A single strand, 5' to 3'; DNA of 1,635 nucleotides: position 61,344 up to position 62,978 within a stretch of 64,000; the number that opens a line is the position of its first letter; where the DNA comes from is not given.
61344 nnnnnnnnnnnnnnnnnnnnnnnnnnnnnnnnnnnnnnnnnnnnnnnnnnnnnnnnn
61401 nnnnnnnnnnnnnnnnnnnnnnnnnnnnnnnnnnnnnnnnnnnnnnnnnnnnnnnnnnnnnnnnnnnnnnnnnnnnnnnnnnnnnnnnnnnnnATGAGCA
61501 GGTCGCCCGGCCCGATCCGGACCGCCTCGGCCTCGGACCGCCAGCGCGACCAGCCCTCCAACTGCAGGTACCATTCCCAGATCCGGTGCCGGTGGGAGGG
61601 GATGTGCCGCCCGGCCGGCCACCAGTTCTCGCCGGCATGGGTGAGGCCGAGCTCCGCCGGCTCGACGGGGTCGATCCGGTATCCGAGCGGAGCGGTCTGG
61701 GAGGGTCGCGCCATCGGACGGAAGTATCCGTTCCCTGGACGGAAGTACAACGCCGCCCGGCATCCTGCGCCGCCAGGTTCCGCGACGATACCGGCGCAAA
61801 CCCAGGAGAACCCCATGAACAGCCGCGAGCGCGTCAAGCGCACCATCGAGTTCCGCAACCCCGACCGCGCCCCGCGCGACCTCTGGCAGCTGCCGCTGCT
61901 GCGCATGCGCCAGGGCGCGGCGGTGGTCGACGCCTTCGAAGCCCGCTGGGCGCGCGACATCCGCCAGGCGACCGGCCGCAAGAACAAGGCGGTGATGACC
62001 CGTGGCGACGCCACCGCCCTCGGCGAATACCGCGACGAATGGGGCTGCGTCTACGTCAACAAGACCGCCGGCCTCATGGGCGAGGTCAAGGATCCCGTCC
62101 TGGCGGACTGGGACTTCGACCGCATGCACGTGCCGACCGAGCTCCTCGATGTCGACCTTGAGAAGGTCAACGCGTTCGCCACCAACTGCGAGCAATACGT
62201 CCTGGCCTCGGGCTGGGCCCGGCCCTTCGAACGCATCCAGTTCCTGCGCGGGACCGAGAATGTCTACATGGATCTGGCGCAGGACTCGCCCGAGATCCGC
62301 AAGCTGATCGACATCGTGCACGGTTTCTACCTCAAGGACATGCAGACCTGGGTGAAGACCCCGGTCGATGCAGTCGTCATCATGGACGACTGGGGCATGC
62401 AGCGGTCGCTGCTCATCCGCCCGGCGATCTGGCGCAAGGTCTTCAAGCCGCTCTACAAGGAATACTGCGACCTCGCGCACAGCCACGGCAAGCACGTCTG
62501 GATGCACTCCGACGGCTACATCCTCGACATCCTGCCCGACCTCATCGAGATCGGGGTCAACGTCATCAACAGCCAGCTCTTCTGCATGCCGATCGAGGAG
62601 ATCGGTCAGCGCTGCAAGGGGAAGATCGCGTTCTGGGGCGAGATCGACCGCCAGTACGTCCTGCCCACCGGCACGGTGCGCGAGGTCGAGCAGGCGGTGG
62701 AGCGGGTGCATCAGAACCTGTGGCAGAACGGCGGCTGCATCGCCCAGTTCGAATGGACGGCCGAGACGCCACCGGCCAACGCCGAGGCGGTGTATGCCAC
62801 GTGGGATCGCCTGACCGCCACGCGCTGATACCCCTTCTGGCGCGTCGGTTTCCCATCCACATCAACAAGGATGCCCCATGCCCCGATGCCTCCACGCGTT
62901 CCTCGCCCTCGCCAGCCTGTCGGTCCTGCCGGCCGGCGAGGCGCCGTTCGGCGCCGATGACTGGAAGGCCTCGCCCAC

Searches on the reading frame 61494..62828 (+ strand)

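Call 49: search_protein_families(library=pfam, proteins=[window:61494-62828:+], max_evalue=0.00001)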
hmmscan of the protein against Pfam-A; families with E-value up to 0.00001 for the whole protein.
window:61494-62828:+ (444 aa): 1 family
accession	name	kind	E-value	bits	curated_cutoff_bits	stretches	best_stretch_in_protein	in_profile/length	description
PF01208.23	URO-D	-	5e-12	45.9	23.9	1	197-436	94-342/346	Uroporphyrinogen decarboxylase (URO-D)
